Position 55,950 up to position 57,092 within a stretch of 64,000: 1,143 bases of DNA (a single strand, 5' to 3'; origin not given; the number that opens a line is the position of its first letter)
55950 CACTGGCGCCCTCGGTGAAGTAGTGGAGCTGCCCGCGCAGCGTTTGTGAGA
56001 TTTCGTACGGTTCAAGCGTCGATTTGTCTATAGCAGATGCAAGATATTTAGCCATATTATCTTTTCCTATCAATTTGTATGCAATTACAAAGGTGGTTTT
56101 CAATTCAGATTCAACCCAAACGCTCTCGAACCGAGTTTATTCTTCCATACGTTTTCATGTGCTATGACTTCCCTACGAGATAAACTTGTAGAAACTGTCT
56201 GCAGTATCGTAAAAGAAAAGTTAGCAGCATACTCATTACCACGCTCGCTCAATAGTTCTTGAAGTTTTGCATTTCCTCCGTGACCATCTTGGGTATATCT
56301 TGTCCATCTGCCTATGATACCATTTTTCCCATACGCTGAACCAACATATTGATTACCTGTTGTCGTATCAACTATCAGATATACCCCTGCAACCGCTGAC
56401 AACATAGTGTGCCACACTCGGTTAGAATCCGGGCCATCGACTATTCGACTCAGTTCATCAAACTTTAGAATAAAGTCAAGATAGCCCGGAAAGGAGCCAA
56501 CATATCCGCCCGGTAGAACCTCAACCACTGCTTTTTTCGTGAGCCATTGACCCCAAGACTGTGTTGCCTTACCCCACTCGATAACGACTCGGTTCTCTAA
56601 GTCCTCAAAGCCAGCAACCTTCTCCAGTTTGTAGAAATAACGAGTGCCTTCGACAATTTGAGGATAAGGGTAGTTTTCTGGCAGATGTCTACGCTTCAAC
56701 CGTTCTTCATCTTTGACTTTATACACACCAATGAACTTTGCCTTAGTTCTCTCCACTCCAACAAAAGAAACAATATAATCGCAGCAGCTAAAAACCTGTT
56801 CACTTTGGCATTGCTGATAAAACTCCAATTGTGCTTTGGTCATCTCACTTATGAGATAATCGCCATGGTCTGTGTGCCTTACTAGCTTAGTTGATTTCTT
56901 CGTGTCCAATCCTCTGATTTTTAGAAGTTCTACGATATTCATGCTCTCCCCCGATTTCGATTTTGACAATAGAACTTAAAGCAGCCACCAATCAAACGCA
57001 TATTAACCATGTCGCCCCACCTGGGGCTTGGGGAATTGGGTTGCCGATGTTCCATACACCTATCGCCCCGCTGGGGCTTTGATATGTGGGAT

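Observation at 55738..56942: AT-rich two-gene islet: GIY-YIG nuclease with unknown N-terminal domain plus translationally coupled acidic small protein, bracketed by REPs/MITEs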

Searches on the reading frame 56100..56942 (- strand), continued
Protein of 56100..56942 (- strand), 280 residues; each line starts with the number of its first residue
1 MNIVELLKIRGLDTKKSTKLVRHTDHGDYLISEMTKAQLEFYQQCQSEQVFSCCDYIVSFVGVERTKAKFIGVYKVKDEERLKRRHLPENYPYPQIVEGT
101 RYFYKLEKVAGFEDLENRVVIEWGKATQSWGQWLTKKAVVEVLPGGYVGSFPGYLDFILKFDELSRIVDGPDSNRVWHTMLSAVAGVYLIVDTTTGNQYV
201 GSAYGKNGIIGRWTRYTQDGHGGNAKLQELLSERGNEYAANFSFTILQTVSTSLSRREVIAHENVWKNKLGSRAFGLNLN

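Call 70: get_annotated_region(hit=H14, flank=4000)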
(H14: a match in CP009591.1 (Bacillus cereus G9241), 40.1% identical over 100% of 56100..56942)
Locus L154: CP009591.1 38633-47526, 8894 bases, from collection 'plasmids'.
description: Bacillus cereus G9241 plasmid pBC210, complete sequence
organism: Bacillus cereus G9241 (NCBI taxid 269801)
taxonomy: Bacteria; Bacillota; Bacilli; Bacillales; Bacillaceae; Bacillus; Bacillus cereus; Bacillus cereus G9241
host: -; source: Human clinical sample; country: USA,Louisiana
typing (MOB-suite, as given by PLSDB): non-mobilizable; replicon rep_cluster_164
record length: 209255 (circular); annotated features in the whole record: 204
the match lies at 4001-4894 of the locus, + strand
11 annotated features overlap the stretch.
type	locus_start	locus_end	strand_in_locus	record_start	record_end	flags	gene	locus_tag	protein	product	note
CDS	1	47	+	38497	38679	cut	-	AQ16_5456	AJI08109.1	hypothetical protein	-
CDS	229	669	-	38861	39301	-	-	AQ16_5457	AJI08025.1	hypothetical protein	-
CDS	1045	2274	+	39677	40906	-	-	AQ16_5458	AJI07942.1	FAD dependent oxidoreductase family protein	-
CDS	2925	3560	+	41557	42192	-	-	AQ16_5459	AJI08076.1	beta-lactamase superfamily domain protein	-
CDS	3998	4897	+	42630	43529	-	-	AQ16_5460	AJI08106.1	GIY-YIG catalytic domain protein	-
CDS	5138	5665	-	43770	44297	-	-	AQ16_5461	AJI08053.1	hypothetical protein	-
CDS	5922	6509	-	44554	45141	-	-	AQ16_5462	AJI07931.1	hypothetical protein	-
CDS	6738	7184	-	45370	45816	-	-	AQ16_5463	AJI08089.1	hypothetical protein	-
CDS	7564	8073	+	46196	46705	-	-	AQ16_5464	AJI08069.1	putative transposase family protein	-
CDS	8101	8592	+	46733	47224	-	-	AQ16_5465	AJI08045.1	transposase, IS605 OrfB family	-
CDS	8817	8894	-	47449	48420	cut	-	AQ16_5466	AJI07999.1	hypothetical protein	-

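Call 87: search_protein_families(library=pfam, alignment_id=A2, max_evalue=1)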
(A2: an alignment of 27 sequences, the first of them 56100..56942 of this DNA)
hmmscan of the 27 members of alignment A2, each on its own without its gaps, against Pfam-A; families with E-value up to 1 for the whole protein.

A. member 1, window:56100-56942:- (280 aa): 1 family
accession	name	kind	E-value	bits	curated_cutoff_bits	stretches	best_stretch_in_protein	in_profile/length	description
PF01541.30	GIY-YIG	-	0.0035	18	22.6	1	186-272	3-74/78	GIY-YIG catalytic domain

B. families by the number of members that match (of 27 scanned): 7 families
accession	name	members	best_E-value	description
PF01541.30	GIY-YIG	26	5.2e-06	GIY-YIG catalytic domain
PF19835.5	SegE_GIY-YIG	2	0.13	Putative endonuclease segE, GIY-YIG domain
PF09193.15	CholecysA-Rec_N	1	0.048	Cholecystokinin A receptor, N-terminal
PF15636.11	Tox-GHH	1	0.068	GHH signature containing HNH/Endo VII superfamily nuclease toxin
PF14469.11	AKAP28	1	0.1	28 kDa A-kinase anchor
PF09832.14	DUF2059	1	0.16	Uncharacterized protein conserved in bacteria (DUF2059)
PF02229.22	PC4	1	0.2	Transcriptional Coactivator p15 (PC4)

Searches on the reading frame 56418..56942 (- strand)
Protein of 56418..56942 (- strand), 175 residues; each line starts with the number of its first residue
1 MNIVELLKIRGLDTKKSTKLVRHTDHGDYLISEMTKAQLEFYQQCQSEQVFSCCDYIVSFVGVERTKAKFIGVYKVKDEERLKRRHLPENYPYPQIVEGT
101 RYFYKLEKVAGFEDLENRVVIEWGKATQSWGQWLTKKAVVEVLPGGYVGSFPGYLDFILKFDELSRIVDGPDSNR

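Call 38: search_protein_representatives(protein=window:56418-56942:-)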
Query: 175 residues. Proteins with E-value up to 0.001 (for the whole library): 619; up to 1e-10: 293; up to 1e-30: 23. The best 150 are listed.
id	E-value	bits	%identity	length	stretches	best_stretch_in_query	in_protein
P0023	1.9e-65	236.3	64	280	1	1-174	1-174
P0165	2.6e-45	170.7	49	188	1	2-175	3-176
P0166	2.8e-42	160.8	50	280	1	2-174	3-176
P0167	4.0e-42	160.3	46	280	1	1-175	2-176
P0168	3.6e-41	157.2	48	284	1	3-175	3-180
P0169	7.4e-40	152.9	49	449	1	2-175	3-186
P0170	6.4e-39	149.9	45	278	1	3-175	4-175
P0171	1.8e-38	148.4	45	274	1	10-174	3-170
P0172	5.3e-38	146.9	44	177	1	1-174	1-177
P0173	1.1e-37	145.8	48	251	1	2-175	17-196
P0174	2.1e-37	144.9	45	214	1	1-175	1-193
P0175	2.9e-37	144.5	48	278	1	3-175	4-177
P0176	6.4e-37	143.4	42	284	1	1-175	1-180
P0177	7.1e-34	133.4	46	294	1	2-174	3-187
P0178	1.0e-33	132.9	47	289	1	15-175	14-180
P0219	2.8e-25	105.5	35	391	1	2-175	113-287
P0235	2.2e-23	99.3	39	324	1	2-154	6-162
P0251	1.1e-21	93.8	39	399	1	1-142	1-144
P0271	1.3e-20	90.2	36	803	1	3-159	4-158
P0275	2.9e-20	89.1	41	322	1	3-146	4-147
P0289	1.0e-18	84.0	42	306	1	35-175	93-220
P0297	3.6e-18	82.3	43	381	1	5-136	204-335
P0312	7.8e-17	77.9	37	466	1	6-135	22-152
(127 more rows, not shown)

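Call 39: search_protein_families(library=pfam, proteins=[P0271, P0169, P0251, P0219, P0297, P0312, P0235, P0275, P0289], max_evalue=0.01)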
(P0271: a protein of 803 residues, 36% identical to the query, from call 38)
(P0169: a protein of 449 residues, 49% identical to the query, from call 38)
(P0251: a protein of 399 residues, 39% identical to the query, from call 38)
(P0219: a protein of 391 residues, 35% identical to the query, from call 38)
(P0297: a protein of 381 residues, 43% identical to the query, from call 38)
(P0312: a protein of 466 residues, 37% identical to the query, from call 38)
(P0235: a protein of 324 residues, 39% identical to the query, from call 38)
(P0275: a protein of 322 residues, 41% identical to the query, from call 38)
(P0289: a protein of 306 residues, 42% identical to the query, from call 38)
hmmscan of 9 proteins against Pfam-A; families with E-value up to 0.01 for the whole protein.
P0271 (803 aa): 0 families

P0169 (449 aa): 2 families
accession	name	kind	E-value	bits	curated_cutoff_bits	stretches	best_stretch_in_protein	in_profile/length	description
PF01541.30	GIY-YIG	-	0.00027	21.6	22.6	1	197-283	3-74/78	GIY-YIG catalytic domain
PF16410.10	DUF5018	-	0.0048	16.2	38.2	1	194-284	252-345/352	Domain of unknown function (DUF5018)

P0251 (399 aa): 1 family
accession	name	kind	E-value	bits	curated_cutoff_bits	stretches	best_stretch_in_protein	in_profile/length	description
PF01844.29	HNH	-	3e-08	34.1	21.4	1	328-377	1-45/47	HNH endonuclease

P0219 (391 aa): 1 family
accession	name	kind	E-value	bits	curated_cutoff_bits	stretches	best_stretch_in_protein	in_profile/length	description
PF01541.30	GIY-YIG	-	0.00074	20.2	22.6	1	298-383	3-74/78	GIY-YIG catalytic domain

P0297 (381 aa): 0 families

P0312 (466 aa): 3 families
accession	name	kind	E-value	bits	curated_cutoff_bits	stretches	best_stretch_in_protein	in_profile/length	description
PF01844.29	HNH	-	4.7e-12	46.3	21.4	1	396-446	1-46/47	HNH endonuclease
PF14279.12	HNH_5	-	2.5e-06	27.8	27.5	1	396-445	1-45/56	HNH endonuclease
PF13391.12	HNH_2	-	0.0033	17.7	21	1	396-442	1-56/66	HNH endonuclease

P0235 (324 aa): 2 families
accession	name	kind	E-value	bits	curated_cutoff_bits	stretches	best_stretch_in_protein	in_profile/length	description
PF13391.12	HNH_2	-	3e-13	49.9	21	1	226-278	1-66/66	HNH endonuclease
PF01844.29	HNH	-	6.8e-05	23.4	21.4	1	226-265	1-39/47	HNH endonuclease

P0275 (322 aa): 0 families

P0289 (306 aa): 1 family
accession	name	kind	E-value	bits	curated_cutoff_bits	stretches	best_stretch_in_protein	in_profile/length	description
PF11994.14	DUF3489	-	1.6e-10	41.3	29.5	1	44-78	3-37/68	Protein of unknown function (DUF3489)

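Call 48: predict_structure(alignment_id=A3)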
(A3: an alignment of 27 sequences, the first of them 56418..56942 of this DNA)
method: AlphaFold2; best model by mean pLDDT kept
length: 175 residues; sequences in the alignment: 27
mean_pLDDT: 84.8   pTM: 0.74
mean pLDDT of the five models: 84.8, 81.8, 81.3, 81.2, 80.7
residues with pLDDT >= 90: 84; 70-90: 68; 50-70: 21; < 50: 2
segments of 3 or more residues with pLDDT < 50: none
pLDDT, mean of each block of 10 residues (from residue 1): 94 94 85 88 90 93 89 95 88 84 94 91 75 92 66 59 76 60
secondary structure, 60 per line:
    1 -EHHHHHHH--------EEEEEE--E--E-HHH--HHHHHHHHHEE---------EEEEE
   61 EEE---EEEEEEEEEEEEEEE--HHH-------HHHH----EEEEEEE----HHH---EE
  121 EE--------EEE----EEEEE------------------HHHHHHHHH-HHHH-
elements in order: H3-9 E18-23 H36-44 E56-63 E67-81 H94-97 E102-108 E119-122 E131-133 E138-142 H161-169 H171-174

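Call 75: search_solved_structures(query=P0235, max_evalue=1)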
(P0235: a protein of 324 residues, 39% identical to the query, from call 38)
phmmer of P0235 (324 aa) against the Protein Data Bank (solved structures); distinct sequences matched with E-value up to 1: 3.
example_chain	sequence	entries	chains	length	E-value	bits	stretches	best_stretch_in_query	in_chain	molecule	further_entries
6yex_A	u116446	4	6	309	5.3e-22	81.7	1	196-322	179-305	HNH endonuclease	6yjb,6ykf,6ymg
7mcd_A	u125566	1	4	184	0.00079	22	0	184-220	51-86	AI-designed TIM-barrel F15C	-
6ghs_A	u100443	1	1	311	0.67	12.4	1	224-285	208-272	TagI restriction endonuclease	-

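Call 76: search_solved_structures(query=P0312, max_evalue=1)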
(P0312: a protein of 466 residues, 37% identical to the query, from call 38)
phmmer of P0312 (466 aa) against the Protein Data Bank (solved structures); distinct sequences matched with E-value up to 1: 10.
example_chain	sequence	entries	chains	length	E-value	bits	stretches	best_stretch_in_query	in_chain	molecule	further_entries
6ghc_A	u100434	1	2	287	7.3e-22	81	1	369-455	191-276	5-methylcytosine-specific restriction enzyme A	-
5zmm_A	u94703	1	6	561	3.3e-07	32.7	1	390-443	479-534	Uncharacterized protein McrA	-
6me0_C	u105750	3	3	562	0.002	20.2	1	391-447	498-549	Maturase reverse transcriptase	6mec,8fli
9nvu_P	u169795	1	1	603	0.01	17.9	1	391-451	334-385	OrufIscB-REC-swap 49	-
6ghs_A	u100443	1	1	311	0.026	16.5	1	359-444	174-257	TagI restriction endonuclease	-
9sjn_A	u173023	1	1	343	0.028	16.5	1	411-444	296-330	Cas8f fusion with HNH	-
8ydb_J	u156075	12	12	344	0.028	16.5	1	411-444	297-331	Cas8f fusion with HNH | HNH endonuclease | a protein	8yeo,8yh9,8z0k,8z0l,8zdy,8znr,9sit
8w1p_G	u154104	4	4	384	0.033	16.2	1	411-444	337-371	Cas8 | Cas8f fusion with HNH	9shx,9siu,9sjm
4h9d_A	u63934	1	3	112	0.094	14.7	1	368-444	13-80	HNH endonuclease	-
4uhp_A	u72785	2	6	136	0.13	14.3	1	413-446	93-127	LARGE COMPONENT OF PYOCIN AP41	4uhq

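Call 78: fold_search(model_id=the predicted structure, library=pdb)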
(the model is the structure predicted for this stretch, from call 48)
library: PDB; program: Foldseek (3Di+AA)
matches with E <= 10: 215; with E <= 0.001: 0
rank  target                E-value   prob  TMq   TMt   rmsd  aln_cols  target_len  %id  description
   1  9u75_A                2.8e-03  1.00  0.42  0.31   7.6       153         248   12  5hmC specific restriction endonuclease Escherichia coli E. coli O157:H7 PD-T4-3 (released 2026-02-11)
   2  9u75_D                4.3e-03  1.00  0.36  0.27   4.7       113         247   15  5hmC specific restriction endonuclease Escherichia coli E. coli O157:H7 PD-T4-3 (released 2026-02-11)
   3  9u7z                  8.1e-03  0.98  0.41  0.31   7.4       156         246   11  5hmC specific restriction endonuclease Escherichia coli APEC O1 PD-T4-3 in complex with 5-Hydroxymethyl-dCTP (released 2026-02-11)
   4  9u7u                  8.1e-03  0.98  0.36  0.27   7.6       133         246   11  5hmC specific restriction endonuclease Escherichia coli APEC O1 PD-T4-3 (released 2026-02-11)
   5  7l4y_B                9.8e-03  0.80  0.26  0.27   7.2       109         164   12  YTH Domain of Human YTHDC1 with dsDNA Comprising Single N6mA joined by Two Six-bp DNA Duplexes in P212121 Crystal (released 2021-11-03)
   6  6t0c_B                5.4e-02  0.41  0.26  0.28   7.8       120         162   12  Crystal structure of YTHDC1 with fragment 26 (DHU_DC1_198) (released 2020-03-04)
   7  5y6b_B                7.9e-02  0.66  0.37  0.43   5.2       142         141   13  Crystal structure of ZmASCH Y47F mutant protein from Zymomonas mobilis (released 2018-07-18)
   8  5y6b_A                9.6e-02  0.60  0.37  0.42   5.7       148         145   15  Crystal structure of ZmASCH Y47F mutant protein from Zymomonas mobilis (released 2018-07-18)
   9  5y6b_D                1.4e-01  0.51  0.36  0.43   5.5       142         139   15  Crystal structure of ZmASCH Y47F mutant protein from Zymomonas mobilis (released 2018-07-18)
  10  5guq_A                1.5e-01  0.54  0.38  0.44   5.2       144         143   13  Crystal structure of ASCH from Zymomonas mobilis (released 2017-08-30)
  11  5gus_B                1.5e-01  0.41  0.33  0.39   5.9       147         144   10  Crystal structure of ASCH domain from Zymomonas mobilis (released 2017-08-30)
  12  5guq_C                2.2e-01  0.47  0.37  0.42   5.3       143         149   12  Crystal structure of ASCH from Zymomonas mobilis (released 2017-08-30)
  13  5y6c_A                2.3e-01  0.54  0.39  0.46   5.0       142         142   10  Crystal structure of ZmASCH S128A mutant protein from Zymomonas mobilis (released 2018-07-18)
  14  8eup_x                2.3e-01  0.13  0.22  0.14  12.1       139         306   12  Ytm1 associated 60S nascent ribosome State 1A (released 2022-11-30)
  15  6yex_A                3.0e-01  0.14  0.22  0.15   8.7       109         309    8  VcaM4I restriction endonuclease in the absence of DNA (released 2020-12-16)
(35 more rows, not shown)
